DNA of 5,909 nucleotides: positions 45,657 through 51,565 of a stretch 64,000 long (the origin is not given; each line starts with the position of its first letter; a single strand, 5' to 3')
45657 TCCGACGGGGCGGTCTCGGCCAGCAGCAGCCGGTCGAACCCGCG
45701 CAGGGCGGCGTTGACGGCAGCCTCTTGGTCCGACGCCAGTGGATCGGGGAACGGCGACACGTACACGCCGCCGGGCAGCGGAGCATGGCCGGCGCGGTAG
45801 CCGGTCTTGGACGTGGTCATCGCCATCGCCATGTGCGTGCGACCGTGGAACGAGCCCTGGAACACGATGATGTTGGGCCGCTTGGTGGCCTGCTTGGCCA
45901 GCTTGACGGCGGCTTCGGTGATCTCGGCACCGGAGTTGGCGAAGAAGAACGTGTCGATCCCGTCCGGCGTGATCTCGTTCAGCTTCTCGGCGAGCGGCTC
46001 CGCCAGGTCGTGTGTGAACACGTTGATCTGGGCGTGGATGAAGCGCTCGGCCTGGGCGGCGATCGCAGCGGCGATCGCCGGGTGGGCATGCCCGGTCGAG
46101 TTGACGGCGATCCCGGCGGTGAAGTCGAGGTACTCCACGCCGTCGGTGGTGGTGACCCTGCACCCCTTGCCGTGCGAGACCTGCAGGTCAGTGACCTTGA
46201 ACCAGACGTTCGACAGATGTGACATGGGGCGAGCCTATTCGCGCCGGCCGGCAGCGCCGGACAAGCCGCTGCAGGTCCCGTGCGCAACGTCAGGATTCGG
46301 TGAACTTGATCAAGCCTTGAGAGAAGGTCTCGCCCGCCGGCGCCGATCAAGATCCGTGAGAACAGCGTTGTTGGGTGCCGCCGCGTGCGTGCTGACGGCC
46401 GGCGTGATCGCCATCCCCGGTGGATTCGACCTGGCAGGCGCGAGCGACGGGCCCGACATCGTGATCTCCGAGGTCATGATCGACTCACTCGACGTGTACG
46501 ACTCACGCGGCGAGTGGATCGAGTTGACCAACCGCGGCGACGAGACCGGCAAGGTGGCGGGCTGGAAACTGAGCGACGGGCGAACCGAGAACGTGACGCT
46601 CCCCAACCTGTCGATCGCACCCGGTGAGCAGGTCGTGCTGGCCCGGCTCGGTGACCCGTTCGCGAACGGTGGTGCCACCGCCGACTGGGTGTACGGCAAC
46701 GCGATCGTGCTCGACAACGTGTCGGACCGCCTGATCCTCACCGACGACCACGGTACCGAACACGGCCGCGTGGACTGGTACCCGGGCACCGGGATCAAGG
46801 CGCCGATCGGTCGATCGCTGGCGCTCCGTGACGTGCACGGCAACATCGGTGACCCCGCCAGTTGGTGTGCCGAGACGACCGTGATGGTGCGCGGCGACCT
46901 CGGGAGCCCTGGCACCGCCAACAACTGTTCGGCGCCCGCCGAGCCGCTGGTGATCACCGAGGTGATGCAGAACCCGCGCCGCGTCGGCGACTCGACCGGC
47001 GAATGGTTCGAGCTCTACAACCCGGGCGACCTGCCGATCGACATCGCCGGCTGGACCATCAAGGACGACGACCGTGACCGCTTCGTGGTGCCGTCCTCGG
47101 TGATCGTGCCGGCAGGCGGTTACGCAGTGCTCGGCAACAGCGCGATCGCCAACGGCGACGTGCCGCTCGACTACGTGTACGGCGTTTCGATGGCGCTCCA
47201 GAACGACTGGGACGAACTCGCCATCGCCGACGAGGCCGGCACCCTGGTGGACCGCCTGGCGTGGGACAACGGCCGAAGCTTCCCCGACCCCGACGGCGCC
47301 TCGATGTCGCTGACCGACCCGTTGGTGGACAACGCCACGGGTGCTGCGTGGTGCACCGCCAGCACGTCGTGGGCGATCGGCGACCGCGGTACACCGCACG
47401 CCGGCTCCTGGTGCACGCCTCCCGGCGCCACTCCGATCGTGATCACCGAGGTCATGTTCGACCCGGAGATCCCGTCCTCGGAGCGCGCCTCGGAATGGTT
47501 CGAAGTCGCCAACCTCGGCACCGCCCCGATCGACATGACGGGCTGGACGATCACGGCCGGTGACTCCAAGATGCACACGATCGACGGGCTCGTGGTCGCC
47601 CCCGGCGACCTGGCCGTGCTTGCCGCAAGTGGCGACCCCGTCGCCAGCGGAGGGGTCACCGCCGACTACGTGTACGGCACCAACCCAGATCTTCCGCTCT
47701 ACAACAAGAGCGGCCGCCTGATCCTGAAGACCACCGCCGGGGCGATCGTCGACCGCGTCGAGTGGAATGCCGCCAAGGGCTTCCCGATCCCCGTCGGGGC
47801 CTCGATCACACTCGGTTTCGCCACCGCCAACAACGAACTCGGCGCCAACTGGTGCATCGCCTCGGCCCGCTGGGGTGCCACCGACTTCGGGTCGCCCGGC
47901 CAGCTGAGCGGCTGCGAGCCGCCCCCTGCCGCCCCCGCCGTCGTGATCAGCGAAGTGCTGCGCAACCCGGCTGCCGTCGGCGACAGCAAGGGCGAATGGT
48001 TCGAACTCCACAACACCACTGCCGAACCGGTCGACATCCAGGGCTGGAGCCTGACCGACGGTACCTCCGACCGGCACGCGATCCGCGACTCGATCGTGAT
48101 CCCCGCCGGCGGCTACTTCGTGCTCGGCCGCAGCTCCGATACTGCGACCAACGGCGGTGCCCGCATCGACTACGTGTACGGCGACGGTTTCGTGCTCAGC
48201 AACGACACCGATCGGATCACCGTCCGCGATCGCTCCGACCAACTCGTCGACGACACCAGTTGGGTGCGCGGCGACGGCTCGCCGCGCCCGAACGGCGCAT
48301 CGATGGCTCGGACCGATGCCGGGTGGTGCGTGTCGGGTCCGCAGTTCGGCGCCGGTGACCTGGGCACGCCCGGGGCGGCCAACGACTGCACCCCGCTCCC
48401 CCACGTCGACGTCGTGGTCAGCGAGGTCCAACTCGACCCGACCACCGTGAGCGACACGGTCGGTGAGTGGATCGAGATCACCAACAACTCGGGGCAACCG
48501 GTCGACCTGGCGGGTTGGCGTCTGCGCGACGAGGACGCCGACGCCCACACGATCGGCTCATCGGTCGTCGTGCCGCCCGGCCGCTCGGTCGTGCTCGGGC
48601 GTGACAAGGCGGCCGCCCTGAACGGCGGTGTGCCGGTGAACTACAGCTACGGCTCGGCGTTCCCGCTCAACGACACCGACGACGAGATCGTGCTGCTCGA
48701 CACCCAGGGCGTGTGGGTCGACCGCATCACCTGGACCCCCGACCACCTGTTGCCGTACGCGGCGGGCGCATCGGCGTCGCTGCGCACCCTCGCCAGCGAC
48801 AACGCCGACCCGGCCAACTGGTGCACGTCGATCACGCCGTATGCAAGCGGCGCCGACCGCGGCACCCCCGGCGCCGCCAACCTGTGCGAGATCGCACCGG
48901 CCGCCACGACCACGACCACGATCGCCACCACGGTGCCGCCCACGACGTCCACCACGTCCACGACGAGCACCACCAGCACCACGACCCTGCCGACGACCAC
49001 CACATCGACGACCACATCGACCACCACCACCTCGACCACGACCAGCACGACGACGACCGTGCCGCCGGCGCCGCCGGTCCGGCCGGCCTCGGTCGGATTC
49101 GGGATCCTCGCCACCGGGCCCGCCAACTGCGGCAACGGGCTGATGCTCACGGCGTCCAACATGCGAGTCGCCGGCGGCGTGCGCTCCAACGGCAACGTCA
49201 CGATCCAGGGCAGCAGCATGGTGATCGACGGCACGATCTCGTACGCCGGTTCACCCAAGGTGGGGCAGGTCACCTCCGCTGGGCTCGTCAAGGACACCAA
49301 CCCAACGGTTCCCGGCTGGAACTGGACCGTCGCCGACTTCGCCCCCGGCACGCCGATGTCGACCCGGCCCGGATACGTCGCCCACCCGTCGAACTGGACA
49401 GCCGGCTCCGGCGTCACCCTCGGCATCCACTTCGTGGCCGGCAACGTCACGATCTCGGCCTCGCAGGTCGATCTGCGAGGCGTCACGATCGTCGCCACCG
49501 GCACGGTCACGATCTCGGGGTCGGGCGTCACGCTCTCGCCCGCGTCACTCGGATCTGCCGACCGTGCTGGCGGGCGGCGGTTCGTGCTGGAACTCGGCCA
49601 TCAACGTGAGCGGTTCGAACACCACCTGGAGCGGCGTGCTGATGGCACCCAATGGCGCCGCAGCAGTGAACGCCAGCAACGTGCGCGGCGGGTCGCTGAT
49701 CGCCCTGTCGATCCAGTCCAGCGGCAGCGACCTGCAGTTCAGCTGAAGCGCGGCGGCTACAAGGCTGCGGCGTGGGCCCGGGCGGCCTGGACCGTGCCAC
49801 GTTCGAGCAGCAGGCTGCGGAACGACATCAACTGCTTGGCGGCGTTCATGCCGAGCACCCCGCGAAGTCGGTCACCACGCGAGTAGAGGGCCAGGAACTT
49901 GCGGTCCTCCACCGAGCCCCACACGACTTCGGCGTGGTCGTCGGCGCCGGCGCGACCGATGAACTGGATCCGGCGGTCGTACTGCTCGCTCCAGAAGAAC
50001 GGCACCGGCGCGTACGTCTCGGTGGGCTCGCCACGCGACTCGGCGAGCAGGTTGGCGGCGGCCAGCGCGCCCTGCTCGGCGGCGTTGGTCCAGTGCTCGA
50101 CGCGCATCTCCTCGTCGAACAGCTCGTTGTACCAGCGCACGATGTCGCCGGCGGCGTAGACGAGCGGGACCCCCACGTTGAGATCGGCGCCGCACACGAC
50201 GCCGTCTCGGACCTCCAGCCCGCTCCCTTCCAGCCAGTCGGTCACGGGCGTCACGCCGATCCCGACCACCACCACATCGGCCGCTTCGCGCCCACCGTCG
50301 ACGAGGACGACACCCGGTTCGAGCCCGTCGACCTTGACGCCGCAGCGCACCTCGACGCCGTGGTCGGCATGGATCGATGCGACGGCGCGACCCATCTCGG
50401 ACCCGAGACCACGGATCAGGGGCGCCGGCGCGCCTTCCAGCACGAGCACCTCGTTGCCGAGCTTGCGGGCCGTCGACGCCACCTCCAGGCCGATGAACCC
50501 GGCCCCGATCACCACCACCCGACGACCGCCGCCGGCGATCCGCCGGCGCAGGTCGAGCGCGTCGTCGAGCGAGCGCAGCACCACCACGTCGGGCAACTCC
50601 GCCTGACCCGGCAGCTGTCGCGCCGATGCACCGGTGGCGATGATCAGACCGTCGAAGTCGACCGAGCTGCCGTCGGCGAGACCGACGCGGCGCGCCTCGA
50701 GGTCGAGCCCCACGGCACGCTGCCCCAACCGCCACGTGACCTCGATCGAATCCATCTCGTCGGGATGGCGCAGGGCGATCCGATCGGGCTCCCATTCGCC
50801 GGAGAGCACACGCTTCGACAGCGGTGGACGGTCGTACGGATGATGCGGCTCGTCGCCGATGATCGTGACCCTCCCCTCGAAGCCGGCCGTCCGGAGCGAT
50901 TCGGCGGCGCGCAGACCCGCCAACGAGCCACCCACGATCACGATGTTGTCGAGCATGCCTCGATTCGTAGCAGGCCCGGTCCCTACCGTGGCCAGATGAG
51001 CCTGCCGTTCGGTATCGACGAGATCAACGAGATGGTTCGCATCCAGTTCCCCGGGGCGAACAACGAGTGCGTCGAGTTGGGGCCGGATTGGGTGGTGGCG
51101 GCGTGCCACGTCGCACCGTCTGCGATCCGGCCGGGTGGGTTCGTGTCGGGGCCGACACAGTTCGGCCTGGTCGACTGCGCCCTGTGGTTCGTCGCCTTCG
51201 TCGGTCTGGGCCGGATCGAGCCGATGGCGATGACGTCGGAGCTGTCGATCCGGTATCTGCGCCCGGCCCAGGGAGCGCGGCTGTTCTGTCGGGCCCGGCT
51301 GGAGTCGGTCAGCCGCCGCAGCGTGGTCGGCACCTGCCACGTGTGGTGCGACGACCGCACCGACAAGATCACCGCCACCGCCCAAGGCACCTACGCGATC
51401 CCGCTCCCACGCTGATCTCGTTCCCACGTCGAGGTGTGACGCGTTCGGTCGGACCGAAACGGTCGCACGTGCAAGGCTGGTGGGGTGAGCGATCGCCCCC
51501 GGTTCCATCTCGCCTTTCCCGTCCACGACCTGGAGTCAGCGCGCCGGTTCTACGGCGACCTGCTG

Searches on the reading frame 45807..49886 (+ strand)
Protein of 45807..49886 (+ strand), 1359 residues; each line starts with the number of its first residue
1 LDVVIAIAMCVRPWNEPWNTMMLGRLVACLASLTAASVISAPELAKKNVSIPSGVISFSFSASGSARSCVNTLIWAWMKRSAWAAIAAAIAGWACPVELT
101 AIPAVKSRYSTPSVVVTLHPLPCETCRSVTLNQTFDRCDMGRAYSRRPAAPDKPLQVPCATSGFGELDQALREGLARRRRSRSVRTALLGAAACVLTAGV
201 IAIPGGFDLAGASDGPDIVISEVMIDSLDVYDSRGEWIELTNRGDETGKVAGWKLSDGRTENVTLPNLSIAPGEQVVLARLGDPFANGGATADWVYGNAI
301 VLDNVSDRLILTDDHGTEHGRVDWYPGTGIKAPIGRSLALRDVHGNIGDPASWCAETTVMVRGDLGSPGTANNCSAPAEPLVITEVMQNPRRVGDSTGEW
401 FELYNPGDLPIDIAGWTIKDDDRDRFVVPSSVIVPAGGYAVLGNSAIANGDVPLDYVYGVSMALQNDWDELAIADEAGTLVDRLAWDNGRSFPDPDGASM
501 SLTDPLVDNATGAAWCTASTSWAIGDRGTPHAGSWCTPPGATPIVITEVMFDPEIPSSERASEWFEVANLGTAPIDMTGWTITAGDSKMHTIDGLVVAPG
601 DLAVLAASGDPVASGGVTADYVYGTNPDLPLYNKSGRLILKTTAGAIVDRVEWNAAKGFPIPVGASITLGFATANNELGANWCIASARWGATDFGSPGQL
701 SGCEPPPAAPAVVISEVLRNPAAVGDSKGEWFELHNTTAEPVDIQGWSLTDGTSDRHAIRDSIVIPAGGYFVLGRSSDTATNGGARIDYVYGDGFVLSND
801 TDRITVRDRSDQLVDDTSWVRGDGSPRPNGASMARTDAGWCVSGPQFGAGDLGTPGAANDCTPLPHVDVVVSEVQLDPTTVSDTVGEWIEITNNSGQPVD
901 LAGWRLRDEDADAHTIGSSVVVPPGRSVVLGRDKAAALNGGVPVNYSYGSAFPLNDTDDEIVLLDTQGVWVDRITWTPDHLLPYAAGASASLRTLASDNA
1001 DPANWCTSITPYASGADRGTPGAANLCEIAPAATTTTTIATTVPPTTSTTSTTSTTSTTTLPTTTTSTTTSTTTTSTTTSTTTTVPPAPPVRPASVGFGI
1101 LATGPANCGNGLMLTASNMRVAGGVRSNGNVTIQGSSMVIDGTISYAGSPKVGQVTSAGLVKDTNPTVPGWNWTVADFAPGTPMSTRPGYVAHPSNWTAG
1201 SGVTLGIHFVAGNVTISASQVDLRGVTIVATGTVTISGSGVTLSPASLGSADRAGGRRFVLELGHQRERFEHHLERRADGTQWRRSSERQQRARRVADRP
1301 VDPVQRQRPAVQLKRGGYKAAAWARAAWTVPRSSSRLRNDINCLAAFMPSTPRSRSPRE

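Call 26: search_protein_families(library=pfam, proteins=[window:45807-49886:+], max_evalue=0.001)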
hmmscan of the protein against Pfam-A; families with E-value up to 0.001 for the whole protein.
window:45807-49886:+ (1359 aa): 1 family
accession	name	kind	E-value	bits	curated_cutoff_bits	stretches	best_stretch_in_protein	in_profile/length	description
PF00932.25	LTD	-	3.6e-91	301.3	34.3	5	867-977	6-108/109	Lamin Tail Domain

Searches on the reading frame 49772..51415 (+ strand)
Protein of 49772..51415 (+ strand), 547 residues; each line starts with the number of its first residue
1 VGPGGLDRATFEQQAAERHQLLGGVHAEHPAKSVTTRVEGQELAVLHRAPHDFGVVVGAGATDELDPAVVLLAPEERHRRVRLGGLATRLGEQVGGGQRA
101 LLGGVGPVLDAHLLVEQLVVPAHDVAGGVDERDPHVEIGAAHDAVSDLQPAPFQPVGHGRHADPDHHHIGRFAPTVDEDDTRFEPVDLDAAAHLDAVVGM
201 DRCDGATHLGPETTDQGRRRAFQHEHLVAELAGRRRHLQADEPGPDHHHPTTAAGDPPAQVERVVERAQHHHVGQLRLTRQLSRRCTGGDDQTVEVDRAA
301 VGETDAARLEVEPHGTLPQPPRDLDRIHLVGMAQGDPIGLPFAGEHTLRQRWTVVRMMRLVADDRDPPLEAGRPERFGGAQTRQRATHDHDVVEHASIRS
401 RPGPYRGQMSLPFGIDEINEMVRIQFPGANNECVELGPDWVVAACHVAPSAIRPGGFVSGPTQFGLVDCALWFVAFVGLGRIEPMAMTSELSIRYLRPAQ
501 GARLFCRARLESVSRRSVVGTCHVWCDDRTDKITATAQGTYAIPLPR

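Call 26: search_protein_families(library=pfam, proteins=[window:49772-51415:+], max_evalue=0.001)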
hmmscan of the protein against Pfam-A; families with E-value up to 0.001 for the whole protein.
window:49772-51415:+ (547 aa): 1 family
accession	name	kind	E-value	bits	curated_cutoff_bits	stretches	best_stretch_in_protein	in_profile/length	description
PF03061.28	4HBT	-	6.1e-10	39.7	20.6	1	455-530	1-76/79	Thioesterase superfamily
